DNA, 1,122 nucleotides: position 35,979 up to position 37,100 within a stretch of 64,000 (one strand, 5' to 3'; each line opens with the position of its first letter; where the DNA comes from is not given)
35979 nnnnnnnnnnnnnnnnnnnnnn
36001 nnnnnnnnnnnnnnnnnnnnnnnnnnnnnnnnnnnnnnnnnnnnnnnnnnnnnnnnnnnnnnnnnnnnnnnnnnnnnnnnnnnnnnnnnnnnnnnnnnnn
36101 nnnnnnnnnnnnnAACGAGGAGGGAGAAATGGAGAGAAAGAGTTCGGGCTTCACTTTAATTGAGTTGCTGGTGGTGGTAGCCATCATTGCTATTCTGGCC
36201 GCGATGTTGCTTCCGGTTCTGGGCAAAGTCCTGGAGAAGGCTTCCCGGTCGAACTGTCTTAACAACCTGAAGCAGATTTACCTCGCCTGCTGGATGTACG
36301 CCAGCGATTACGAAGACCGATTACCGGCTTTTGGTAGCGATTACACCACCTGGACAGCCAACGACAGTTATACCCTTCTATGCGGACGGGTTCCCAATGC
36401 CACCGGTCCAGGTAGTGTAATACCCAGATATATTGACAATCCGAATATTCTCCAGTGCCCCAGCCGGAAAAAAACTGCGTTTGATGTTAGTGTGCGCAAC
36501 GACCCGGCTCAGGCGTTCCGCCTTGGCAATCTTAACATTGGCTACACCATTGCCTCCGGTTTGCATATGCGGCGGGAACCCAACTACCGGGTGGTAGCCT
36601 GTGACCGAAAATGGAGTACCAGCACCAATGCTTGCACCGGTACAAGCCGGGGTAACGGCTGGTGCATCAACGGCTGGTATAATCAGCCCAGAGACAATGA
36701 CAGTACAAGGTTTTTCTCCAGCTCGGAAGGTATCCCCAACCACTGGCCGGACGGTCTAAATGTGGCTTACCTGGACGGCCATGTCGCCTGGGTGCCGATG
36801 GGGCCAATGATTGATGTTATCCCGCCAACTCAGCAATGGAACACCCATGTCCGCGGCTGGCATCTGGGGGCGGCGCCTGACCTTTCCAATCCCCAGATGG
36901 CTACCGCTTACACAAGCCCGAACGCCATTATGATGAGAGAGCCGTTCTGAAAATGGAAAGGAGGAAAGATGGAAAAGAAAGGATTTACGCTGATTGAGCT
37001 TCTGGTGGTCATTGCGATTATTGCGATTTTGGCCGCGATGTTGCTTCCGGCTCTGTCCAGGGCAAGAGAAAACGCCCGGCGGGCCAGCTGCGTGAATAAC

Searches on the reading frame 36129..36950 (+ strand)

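Call 15: search_protein_families(library=pfam, proteins=[window:36129-36950:+])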
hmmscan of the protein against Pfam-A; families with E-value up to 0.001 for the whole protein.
window:36129-36950:+ (273 aa): 2 families
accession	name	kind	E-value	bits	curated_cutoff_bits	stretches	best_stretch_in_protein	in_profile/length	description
PF07963.17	N_methyl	-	4.7e-09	35.9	21.2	1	3-28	2-27/27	Prokaryotic N-terminal methylation motif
PF07596.16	SBP_bac_10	-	3.9e-05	24.3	23.3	1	36-74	5-42/268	Protein of unknown function (DUF1559)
